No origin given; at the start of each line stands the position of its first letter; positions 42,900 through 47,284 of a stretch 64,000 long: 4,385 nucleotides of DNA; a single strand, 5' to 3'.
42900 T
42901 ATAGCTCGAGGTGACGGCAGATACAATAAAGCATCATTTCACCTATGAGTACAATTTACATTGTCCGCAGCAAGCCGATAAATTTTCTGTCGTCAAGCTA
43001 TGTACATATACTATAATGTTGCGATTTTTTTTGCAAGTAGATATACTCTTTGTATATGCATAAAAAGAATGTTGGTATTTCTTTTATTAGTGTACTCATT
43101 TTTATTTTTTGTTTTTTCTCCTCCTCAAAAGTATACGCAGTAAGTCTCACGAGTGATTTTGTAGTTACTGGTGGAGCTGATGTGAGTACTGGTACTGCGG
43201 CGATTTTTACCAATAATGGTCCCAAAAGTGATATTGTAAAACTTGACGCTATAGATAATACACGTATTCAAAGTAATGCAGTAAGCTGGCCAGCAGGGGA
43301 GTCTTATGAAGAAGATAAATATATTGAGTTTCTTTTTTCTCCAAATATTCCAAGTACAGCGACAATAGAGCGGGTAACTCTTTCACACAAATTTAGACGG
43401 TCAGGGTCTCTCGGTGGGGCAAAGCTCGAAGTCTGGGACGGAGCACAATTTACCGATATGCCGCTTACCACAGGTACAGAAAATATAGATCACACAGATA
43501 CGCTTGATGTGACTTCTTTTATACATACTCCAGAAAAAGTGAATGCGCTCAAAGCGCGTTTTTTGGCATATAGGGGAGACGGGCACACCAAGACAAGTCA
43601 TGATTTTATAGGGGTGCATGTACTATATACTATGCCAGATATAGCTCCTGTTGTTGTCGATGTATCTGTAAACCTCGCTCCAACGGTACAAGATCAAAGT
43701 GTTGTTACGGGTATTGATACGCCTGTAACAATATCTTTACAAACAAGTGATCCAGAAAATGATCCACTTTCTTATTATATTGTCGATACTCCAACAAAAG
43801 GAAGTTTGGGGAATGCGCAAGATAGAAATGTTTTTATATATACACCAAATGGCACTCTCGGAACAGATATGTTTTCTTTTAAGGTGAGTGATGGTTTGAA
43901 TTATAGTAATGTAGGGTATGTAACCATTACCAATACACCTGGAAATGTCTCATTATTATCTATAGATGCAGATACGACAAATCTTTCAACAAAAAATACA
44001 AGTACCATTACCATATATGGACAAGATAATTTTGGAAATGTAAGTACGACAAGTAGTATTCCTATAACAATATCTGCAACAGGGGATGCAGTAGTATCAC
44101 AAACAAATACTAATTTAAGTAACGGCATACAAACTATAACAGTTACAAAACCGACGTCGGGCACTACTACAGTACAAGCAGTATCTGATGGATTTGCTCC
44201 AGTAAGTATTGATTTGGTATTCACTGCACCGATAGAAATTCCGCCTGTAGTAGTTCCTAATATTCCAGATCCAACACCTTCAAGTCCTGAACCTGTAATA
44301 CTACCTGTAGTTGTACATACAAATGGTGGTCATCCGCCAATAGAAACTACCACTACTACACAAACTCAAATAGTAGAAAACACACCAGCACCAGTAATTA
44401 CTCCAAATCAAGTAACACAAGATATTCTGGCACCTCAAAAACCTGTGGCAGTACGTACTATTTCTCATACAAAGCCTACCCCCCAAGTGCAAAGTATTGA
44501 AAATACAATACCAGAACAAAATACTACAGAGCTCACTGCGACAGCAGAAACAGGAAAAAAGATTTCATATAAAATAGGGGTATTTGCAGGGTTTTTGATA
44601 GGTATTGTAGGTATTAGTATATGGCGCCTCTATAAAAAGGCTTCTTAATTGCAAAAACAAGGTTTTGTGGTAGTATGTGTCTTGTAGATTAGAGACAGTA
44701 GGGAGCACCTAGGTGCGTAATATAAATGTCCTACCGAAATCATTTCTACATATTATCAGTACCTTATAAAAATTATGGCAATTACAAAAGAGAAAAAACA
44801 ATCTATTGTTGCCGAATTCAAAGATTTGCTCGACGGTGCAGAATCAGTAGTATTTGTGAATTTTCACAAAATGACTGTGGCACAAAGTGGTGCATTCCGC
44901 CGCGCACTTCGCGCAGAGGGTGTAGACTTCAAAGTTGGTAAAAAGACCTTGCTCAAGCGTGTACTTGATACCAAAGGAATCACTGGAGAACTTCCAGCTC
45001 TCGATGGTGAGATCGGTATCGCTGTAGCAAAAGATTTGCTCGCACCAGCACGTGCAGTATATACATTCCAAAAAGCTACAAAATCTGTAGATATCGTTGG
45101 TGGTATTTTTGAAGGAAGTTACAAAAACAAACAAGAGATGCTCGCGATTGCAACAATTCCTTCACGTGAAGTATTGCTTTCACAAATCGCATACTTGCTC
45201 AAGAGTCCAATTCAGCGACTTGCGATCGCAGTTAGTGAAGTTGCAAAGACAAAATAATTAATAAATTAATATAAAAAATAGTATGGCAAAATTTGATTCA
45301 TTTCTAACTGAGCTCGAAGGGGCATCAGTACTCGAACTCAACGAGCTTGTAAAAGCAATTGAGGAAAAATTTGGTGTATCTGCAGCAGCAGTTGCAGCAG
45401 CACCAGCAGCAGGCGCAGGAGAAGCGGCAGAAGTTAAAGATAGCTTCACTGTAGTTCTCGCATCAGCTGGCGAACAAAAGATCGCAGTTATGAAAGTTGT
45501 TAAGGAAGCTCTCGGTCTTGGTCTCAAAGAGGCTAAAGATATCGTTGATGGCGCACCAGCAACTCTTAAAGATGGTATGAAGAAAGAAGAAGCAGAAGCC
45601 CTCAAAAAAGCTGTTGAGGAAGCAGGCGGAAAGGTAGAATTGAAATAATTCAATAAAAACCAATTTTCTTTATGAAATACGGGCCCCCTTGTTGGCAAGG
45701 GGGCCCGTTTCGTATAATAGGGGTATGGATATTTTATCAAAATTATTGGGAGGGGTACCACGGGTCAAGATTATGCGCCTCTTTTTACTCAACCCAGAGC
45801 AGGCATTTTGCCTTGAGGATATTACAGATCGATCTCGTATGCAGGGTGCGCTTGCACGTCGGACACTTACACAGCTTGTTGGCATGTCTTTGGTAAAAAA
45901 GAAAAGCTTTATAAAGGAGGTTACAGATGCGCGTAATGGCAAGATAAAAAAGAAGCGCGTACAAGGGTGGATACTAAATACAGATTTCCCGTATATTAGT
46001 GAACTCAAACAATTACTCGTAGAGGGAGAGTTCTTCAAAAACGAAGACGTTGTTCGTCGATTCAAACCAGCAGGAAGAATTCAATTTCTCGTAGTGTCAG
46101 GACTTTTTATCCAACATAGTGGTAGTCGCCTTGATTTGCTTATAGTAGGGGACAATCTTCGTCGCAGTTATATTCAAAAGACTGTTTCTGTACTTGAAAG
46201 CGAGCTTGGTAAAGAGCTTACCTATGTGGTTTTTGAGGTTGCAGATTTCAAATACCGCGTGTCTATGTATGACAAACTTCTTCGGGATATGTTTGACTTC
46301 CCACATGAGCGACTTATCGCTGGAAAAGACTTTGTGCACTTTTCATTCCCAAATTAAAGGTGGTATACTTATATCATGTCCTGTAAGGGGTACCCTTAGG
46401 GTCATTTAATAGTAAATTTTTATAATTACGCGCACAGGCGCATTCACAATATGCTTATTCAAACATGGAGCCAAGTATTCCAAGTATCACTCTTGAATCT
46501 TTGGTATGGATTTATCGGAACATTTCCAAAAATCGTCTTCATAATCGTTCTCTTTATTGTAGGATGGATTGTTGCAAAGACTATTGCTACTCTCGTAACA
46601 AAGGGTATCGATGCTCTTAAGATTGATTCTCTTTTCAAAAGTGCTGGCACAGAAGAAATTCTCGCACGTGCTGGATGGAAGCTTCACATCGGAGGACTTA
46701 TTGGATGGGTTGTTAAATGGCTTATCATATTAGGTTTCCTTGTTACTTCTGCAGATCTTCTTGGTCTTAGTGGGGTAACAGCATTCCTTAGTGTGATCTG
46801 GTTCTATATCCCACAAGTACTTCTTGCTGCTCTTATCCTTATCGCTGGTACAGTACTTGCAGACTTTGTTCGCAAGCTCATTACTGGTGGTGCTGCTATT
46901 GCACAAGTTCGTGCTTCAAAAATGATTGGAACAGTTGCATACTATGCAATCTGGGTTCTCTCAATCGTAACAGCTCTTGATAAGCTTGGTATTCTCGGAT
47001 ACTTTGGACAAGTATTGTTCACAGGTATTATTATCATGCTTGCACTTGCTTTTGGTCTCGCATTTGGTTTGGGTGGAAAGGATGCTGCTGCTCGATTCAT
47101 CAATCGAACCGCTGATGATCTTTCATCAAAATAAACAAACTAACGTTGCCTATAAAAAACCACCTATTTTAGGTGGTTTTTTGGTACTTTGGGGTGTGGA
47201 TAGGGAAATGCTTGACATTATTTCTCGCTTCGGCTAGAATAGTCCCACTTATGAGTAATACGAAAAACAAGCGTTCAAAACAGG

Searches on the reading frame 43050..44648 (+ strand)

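Call 35: search_protein_families(library=pfam, proteins=[window:43050-44648:+], max_evalue=0.00001)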
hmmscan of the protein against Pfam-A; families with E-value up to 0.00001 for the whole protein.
window:43050-44648:+ (532 aa): 1 family
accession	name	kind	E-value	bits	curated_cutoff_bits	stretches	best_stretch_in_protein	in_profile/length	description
PF17963.7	Big_9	-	1.1e-10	42.6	23.6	1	208-294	1-89/89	Bacterial Ig domain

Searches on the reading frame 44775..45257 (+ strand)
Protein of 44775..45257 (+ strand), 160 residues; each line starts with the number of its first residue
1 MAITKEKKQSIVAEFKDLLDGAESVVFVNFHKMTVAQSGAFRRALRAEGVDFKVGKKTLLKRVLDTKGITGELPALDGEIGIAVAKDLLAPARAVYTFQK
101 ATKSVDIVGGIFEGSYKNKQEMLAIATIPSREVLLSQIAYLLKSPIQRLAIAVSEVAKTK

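Call 35: search_protein_families(library=pfam, proteins=[window:44775-45257:+], max_evalue=0.00001)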
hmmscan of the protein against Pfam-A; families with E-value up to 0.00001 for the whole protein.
window:44775-45257:+ (160 aa): 1 family
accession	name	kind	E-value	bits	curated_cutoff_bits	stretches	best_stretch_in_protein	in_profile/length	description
PF00466.25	Ribosomal_L10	-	3.5e-19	69.2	22.8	1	4-100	2-100/100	Ribosomal protein L10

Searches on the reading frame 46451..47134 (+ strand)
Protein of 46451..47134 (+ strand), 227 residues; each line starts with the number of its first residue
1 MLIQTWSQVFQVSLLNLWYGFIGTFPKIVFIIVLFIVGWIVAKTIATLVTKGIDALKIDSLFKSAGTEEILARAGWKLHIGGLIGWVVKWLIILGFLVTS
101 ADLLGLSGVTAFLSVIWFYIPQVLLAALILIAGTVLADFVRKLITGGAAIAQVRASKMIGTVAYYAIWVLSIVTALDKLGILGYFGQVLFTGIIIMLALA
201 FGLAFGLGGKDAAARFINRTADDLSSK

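Call 35: search_protein_families(library=pfam, proteins=[window:46451-47134:+], max_evalue=0.00001)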
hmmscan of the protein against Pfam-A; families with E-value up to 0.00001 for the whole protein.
window:46451-47134:+ (227 aa): 1 family
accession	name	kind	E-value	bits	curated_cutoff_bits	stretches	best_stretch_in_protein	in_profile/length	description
PF05552.17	MS_channel_1st_1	-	1.8e-14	53.8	22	2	16-60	5-49/50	Mechanosensitive ion channel, conserved TM helix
